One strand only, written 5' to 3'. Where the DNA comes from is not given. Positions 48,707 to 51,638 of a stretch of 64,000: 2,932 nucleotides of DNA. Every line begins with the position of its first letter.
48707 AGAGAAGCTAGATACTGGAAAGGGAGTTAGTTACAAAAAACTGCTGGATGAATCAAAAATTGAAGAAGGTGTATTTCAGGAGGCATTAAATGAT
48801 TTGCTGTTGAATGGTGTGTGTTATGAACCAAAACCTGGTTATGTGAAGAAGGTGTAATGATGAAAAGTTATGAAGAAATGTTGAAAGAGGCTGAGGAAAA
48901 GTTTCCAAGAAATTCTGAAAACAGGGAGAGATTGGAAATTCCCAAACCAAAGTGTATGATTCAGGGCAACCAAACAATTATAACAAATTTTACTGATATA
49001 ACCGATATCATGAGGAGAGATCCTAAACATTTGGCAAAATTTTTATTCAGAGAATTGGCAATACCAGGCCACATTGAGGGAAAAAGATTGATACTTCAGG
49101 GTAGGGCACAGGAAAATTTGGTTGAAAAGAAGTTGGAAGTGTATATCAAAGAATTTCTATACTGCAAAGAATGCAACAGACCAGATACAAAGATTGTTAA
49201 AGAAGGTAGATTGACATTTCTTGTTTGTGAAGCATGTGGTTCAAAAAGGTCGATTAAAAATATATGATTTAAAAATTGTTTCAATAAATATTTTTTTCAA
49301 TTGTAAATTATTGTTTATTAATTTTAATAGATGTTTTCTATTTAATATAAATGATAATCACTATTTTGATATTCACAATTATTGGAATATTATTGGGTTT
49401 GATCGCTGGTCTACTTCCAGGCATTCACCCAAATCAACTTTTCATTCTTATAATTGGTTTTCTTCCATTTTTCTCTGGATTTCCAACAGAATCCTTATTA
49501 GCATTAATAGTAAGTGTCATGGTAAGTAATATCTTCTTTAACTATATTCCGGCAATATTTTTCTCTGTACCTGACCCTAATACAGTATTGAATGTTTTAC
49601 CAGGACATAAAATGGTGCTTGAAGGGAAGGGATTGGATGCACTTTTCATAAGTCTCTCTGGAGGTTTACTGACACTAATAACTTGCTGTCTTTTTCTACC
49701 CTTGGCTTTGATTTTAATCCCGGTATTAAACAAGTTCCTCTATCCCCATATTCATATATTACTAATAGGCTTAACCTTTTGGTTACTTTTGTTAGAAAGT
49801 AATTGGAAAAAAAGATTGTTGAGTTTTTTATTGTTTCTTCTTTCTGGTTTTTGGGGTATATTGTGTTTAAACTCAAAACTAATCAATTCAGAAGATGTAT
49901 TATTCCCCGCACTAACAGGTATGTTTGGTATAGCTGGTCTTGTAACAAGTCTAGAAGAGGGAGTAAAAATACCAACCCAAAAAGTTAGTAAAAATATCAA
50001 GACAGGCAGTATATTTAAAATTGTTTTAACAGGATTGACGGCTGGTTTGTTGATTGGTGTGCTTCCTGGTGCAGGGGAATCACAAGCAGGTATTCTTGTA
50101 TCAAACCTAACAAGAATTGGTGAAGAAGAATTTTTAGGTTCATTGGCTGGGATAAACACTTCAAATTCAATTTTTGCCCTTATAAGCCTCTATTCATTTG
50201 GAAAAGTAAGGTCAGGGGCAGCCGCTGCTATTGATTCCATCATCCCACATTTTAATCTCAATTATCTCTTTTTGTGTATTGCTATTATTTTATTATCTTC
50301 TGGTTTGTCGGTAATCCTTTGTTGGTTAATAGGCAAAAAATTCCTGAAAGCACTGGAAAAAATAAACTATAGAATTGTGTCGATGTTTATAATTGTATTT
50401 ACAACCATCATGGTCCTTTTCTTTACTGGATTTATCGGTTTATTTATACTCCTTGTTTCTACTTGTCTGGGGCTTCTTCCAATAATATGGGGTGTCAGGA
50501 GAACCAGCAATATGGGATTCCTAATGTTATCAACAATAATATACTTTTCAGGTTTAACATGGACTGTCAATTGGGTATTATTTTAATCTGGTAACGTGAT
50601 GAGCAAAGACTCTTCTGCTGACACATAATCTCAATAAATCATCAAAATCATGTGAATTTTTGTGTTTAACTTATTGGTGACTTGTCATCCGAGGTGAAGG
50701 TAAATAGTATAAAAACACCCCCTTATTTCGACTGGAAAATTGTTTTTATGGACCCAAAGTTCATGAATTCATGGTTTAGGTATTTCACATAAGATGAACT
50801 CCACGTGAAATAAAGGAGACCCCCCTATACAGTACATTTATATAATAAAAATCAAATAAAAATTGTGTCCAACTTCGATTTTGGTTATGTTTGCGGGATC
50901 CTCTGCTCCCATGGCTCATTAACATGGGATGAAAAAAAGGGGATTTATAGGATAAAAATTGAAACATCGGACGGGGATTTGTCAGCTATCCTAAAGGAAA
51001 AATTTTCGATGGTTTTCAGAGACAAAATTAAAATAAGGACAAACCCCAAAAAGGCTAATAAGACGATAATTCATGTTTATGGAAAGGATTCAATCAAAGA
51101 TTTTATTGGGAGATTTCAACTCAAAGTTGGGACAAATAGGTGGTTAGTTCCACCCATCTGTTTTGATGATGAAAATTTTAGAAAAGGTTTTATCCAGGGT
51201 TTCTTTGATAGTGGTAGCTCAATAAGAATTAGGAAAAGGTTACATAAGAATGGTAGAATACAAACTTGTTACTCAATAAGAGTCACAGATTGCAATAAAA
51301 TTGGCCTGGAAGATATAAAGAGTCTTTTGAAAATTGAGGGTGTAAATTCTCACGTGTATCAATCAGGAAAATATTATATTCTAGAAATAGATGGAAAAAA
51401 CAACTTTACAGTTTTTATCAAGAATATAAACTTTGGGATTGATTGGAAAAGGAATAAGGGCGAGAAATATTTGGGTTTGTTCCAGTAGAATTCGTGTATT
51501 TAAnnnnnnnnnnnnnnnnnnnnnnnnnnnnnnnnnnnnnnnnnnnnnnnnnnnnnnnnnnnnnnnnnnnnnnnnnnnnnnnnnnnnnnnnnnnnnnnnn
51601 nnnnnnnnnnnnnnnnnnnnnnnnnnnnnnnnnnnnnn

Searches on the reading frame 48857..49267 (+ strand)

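Call 39: search_protein_families(library=pfam, proteins=[window:48857-49267:+], max_evalue=1)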
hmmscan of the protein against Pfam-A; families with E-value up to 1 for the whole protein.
window:48857-49267:+ (136 aa): 4 families
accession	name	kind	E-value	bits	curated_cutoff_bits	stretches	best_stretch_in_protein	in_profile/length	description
PF01873.23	eIF-5_eIF-2B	-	1.4e-37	128.6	27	1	19-130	4-117/117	Domain found in IF2B/IF5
PF08271.17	Zn_Ribbon_TF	-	0.00058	19.8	29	1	102-131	2-29/43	TFIIB zinc-binding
PF12172.15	zf-ChsH2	-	0.41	10.9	23.2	1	113-128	3-18/37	ChsH2, rubredoxin-like zinc ribbon domain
PF23733.2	GRXCR1-2_C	-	0.84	10.1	26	0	118-133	6-22/47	GRXCR1/2, C-terminal domain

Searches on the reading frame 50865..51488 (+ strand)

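Call 37: search_protein_families(library=ncbifam, proteins=[window:50865-51488:+], max_evalue=1)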
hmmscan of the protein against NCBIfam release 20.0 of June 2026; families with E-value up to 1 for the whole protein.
window:50865-51488:+ (207 aa): 0 families

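Call 39: search_protein_families(library=pfam, proteins=[window:50865-51488:+], max_evalue=1)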
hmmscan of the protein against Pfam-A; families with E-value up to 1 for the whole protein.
window:50865-51488:+ (207 aa): 4 families
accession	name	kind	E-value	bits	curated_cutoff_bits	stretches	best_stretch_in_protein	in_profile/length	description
PF14528.11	LAGLIDADG_3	-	9.7e-07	29.4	22.5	1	105-188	2-81/82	LAGLIDADG-like domain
PF17769.7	PurK_C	-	0.047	13.8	22.6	0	62-78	19-35/56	Phosphoribosylaminoimidazole carboxylase C-terminal domain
PF20469.4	OLD-like_TOPRIM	-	0.14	13.2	23.2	0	164-189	29-54/67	Overcoming lysogenization defect protein-like, TOPRIM domain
PF14729.13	DUF4467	-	0.18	12.7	25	0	150-177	25-52/94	Domain of unknown function with cystatin-like fold (DUF4467)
